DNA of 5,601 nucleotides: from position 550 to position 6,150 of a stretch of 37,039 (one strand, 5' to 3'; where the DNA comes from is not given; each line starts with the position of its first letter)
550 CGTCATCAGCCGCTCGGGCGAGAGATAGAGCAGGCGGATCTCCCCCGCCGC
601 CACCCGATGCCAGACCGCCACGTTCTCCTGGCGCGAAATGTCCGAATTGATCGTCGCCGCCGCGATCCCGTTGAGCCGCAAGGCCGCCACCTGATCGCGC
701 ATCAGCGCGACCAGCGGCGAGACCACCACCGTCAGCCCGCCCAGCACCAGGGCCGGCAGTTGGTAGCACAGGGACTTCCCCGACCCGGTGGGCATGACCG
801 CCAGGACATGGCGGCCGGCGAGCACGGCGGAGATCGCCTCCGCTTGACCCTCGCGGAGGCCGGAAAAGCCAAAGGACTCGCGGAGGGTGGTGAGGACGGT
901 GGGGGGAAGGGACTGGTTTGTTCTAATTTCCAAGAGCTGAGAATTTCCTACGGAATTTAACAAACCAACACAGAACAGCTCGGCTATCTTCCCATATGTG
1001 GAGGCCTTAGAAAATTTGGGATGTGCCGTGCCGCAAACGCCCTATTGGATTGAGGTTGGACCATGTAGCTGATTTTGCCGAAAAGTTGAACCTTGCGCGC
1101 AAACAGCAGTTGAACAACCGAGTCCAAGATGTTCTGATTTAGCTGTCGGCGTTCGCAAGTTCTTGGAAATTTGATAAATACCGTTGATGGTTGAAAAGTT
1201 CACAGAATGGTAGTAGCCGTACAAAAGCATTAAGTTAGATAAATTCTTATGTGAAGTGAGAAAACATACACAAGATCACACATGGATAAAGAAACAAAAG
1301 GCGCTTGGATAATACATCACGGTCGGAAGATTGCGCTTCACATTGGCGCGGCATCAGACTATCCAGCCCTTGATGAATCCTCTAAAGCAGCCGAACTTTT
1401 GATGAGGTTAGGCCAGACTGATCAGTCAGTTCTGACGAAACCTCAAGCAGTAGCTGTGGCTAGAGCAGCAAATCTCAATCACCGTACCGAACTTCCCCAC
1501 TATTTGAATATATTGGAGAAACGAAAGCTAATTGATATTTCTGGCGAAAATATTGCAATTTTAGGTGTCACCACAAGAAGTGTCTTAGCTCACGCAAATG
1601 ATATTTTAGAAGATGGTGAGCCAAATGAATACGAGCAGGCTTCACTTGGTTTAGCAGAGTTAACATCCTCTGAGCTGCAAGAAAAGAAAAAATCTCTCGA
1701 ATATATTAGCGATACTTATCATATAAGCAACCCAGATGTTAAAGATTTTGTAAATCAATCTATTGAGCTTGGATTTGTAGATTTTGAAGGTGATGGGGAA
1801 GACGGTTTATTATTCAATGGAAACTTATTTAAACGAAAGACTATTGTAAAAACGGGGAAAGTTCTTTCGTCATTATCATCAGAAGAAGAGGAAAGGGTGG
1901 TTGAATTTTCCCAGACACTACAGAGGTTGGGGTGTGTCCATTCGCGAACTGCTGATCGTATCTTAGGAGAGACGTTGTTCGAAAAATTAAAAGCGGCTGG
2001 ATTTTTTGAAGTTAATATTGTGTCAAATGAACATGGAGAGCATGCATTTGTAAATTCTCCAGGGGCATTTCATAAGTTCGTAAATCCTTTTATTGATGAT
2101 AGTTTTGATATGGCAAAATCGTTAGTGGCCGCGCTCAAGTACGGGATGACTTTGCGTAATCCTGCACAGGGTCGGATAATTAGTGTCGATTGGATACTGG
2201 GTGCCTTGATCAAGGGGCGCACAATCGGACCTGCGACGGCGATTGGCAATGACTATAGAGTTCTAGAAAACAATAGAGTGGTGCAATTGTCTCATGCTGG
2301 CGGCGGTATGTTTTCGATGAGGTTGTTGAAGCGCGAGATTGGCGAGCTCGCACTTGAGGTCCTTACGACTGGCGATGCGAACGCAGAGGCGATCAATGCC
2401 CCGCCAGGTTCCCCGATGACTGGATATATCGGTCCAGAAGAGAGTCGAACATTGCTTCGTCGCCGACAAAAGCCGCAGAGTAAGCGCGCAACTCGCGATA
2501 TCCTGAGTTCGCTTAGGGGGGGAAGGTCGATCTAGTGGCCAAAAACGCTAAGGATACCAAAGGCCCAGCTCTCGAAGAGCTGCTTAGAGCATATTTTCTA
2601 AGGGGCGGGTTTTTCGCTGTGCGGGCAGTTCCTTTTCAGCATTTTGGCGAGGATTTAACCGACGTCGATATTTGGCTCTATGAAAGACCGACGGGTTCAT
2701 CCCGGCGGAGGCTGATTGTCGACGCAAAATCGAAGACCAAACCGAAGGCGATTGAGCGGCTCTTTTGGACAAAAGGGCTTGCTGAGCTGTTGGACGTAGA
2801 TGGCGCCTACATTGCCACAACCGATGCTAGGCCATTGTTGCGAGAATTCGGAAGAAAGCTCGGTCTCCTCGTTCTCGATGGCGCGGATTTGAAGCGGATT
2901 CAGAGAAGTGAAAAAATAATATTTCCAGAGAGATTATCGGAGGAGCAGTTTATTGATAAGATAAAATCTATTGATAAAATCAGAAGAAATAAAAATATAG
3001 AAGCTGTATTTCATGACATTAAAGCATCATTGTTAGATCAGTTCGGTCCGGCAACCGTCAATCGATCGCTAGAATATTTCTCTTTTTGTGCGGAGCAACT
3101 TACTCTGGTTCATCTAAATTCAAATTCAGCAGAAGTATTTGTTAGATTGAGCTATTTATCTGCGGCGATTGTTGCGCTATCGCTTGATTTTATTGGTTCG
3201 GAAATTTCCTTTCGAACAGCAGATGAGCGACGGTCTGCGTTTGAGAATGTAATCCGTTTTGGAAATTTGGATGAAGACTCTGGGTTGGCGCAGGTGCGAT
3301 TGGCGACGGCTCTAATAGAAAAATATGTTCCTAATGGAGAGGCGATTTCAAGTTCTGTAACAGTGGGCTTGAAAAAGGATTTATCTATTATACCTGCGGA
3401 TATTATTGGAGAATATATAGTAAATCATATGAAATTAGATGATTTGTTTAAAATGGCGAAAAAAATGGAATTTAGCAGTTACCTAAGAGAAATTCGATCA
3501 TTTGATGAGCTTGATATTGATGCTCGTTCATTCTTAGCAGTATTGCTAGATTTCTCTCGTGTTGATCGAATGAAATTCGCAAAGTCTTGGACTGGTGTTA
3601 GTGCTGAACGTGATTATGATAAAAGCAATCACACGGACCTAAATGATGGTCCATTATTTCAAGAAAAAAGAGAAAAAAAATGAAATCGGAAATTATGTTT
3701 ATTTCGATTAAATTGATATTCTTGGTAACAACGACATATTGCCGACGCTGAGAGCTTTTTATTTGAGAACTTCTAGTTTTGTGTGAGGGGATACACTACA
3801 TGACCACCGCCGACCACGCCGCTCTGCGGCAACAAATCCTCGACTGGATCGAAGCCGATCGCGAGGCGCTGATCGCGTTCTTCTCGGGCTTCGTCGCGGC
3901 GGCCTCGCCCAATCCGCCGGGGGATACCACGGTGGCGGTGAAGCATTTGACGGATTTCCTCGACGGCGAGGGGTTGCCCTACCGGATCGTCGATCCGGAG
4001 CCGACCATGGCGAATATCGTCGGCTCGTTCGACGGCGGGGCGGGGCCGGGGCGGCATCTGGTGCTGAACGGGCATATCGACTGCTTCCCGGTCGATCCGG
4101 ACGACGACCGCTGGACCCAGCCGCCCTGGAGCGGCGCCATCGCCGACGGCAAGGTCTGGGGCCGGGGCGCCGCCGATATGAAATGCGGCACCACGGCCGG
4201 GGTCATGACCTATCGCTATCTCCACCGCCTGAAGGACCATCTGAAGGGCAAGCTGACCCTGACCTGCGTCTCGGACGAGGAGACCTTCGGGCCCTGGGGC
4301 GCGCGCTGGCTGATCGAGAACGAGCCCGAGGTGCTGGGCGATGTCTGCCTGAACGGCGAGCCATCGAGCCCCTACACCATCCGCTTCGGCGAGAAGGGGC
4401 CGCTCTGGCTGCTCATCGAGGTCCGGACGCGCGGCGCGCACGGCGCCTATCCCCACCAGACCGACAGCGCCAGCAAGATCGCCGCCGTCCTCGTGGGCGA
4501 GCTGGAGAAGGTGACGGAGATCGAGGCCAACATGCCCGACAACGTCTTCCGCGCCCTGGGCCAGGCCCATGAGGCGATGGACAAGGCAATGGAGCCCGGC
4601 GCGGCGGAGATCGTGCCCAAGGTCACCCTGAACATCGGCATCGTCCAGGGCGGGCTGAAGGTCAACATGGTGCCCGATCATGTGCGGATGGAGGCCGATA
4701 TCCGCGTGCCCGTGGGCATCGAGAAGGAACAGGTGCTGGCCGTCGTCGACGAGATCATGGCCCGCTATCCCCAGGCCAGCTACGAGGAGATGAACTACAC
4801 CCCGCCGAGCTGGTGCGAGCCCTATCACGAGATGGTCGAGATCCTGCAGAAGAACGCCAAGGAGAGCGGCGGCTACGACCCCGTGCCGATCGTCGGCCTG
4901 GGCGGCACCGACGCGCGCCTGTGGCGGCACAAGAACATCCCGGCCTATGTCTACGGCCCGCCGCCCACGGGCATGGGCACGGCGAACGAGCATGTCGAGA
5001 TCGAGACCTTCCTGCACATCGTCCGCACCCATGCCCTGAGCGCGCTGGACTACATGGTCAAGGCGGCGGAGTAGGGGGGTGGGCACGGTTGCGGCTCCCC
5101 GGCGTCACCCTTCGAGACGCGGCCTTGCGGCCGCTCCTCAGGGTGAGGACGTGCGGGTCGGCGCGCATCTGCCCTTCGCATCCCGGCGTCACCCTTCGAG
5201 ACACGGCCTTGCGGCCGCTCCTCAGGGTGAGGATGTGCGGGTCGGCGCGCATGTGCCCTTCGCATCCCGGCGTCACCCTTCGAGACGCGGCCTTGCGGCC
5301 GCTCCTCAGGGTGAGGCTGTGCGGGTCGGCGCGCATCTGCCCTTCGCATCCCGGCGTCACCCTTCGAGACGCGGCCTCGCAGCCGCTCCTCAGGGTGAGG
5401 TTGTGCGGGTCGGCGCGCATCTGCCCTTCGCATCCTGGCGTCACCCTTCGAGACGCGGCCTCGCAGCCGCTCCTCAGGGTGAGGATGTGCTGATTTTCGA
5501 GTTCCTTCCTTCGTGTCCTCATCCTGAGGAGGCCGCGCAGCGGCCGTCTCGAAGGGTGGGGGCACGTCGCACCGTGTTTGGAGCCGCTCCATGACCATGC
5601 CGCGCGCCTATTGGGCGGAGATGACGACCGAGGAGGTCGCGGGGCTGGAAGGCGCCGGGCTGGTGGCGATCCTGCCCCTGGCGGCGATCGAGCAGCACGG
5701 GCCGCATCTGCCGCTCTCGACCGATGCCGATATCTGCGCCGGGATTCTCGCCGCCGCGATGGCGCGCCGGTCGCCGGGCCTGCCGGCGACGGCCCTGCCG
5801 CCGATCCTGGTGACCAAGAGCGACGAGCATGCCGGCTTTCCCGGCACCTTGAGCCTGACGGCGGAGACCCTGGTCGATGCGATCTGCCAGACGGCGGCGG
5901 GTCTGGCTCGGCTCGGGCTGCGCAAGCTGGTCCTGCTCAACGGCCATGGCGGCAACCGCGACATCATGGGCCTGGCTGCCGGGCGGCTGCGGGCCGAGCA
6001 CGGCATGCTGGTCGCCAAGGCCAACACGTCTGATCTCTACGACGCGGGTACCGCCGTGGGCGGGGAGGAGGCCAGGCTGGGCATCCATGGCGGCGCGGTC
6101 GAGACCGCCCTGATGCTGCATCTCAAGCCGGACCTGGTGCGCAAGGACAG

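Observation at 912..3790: Low-GC 2.9-kb insertion with a translationally coupled two-gene operon (unknown 417-aa protein + predicted PD-(D/E)xK nuclease): candidate undescribed defence-like module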

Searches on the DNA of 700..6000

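Call 65: search_rna_families(source=window, start=700, end=6000, threshold=evalue, max_evalue=0.1)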
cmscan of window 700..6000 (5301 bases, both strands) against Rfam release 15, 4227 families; matches with E-value up to 0.1: 0.
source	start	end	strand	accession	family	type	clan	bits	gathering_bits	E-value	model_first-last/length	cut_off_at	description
